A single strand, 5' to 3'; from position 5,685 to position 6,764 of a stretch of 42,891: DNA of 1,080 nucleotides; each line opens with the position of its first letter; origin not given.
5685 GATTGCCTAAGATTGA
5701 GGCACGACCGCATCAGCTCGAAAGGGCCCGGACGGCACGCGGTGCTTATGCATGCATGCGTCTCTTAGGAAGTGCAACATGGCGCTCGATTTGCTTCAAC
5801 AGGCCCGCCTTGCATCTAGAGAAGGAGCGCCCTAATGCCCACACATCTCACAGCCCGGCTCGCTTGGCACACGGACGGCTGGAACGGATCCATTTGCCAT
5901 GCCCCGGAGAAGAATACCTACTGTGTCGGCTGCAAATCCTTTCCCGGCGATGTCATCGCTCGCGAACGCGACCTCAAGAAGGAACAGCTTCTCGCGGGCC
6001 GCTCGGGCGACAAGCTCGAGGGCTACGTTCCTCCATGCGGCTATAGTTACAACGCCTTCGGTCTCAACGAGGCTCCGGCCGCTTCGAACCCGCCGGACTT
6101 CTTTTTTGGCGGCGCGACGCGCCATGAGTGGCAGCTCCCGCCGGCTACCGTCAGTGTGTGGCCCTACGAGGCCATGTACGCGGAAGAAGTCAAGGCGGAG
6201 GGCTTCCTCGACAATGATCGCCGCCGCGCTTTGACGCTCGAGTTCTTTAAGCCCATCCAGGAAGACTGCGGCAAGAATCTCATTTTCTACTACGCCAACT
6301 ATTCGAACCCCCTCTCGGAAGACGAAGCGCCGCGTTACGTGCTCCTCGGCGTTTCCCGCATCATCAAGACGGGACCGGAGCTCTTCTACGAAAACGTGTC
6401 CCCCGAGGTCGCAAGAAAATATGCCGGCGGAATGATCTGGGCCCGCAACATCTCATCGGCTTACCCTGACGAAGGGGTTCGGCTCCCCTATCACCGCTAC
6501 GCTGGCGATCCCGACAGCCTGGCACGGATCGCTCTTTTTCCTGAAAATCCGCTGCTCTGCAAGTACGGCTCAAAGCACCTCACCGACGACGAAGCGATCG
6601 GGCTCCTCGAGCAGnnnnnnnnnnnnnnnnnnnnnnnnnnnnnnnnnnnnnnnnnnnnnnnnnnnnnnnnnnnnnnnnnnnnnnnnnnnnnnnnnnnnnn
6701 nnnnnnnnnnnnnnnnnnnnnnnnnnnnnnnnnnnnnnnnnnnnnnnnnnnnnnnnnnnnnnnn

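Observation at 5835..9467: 1210-aa three-part protein (unknown Cys-rich N-half + RecD-like SF1 helicase + PD-(D/E)xK-like tail) divergent from the BREX-like operon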

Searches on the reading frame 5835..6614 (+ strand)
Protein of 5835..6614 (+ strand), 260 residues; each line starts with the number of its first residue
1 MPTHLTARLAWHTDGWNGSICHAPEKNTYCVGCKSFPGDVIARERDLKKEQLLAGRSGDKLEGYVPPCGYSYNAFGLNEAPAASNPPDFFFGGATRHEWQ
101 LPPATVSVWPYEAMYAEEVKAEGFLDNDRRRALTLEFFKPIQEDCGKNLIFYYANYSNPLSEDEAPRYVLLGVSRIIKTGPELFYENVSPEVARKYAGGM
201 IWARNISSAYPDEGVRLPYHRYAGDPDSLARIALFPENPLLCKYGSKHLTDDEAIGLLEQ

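Call 54: search_solved_structures(query=A4, max_evalue=10, show_alignments=2)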
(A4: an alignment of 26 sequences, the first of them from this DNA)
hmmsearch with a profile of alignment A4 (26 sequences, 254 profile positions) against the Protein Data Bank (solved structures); distinct sequences matched with E-value up to 10: 0.

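Call 57: find_related_loci(query=A5, collection=genome_contigs, flank=10000)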
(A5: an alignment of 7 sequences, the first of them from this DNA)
Query A5 (260 aa) in genome_contigs; peptide patterns used: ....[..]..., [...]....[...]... (x = any residue, [..] = any of these).
272 stretches matched a pattern; 227 encode a relative of the query (tblastn E <= 1e-3); the best 80 are kept; 80 distinct loci.
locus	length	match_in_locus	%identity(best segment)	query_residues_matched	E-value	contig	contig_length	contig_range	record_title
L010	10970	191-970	83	1-260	4e-153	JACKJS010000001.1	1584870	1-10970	MAG: Hyphomicrobiaceae bacterium isolate HK-STAS-PROT-45 HK-STAS-PROT-45_1, whole genome shotgun sequence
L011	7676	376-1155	83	1-260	3e-153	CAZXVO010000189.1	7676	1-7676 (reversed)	MAG TPA_asm: uncultured Phenylobacterium sp. isolate SRP285395_co2_86 genome assembly, contig: NODE_14854_length_7676_co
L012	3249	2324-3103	83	1-260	2e-158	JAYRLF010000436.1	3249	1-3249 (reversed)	MAG: Allosphingosinicella sp. isolate XM2_XAASGE1bin.34 NODE_13047_length_3249_cov_1.239910, whole genome shotgun sequen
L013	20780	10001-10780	83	1-260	6e-152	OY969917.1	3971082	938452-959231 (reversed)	MAG: uncultured proteobacterium isolate MFD05580.bin.1.54 genome assembly, chromosome: 1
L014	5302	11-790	82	1-260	7e-153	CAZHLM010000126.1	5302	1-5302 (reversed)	MAG TPA_asm: uncultured Verrucomicrobiota bacterium isolate binchicken_co58_141 genome assembly, contig: NODE_12059_leng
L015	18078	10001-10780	79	1-260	6e-149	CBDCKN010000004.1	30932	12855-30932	MAG: Longimicrobiales bacterium isolate 8988e26c-2f7f-48e4-b527-ea419dca846d genome assembly, contig: contig_4, whole ge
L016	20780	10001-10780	80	1-260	3e-148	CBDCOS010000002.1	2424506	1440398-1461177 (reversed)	MAG: uncultured Candidatus Binatia bacterium isolate b8bb52a1-eb1f-432d-8f15-544989f8edd8 genome assembly, contig: conti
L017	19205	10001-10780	79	1-260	3e-146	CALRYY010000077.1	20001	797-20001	MAG: Ramlibacter sp. 2FC isolate JJ-MAA6-279-5-m2-bin101 genome assembly, contig: JJ-MAA6-279-C169, whole genome shotgun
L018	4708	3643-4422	77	1-260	3e-147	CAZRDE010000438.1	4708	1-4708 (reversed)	MAG TPA_asm: uncultured Polyangiaceae bacterium isolate SRP263527_co1_219 genome assembly, contig: NODE_17022_length_470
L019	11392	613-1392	77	1-260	2e-142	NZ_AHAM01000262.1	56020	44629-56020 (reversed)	Mesorhizobium alhagi CCNWXJ12-2 contig281, whole genome shotgun sequence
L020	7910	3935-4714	78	1-260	1e-141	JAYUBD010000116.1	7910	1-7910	MAG: Caulobacteraceae bacterium isolate GFS_6699 GFS_6699_115, whole genome shotgun sequence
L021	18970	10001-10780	81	1-260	3e-142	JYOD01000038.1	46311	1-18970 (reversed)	Burkholderiaceae bacterium 16 contig38, whole genome shotgun sequence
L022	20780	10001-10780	74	1-260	4e-139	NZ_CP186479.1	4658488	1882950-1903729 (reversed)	Devosia sp. CN2-171 chromosome, complete genome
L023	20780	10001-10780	73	1-260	1e-135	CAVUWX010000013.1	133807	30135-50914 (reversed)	MAG: uncultured Alphaproteobacteria bacterium isolate MFD00991.bin.1.2 genome assembly, contig: contig_32064, whole geno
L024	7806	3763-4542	71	1-260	5e-133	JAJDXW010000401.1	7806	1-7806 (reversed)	MAG: Gammaproteobacteria bacterium isolate jk18x27bins.56 k141_48321, whole genome shotgun sequence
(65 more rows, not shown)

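Call 73: search_protein_families(library=phrogs, proteins=[window:5835-6614:+], max_evalue=1)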
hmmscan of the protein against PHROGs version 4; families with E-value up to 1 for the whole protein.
window:5835-6614:+ (260 aa): 0 families

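Call 74: search_protein_families(library=ncbifam, proteins=[window:5835-6614:+], max_evalue=1)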
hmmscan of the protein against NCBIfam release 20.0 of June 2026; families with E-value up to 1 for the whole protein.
window:5835-6614:+ (260 aa): 0 families

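Call 88: search_protein_families(library=pfam, alignment_id=A4, max_evalue=10)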
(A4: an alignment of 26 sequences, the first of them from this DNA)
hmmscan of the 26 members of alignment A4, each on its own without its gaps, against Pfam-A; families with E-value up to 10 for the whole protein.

A. member 1, seq(260 aa): 0 families

B. families by the number of members that match (of 26 scanned): 7 families
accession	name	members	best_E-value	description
PF03434.18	DUF276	1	0.006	DUF276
PF21705.3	p55_CTD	1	0.024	p55, C-terminal domain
PF09183.16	DUF1947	1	0.025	Domain of unknown function (DUF1947)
PF10665.14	Minor_capsid_1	1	0.065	Minor capsid protein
PF20167.3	Transposase_32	1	0.086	Putative plant transposon protein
PF16947.10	Ferredoxin_N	1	0.2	N-terminal region of 4Fe-4S ferredoxin iron-sulfur binding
PF11535.13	Calci_bind_CcbP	1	0.23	Calcium binding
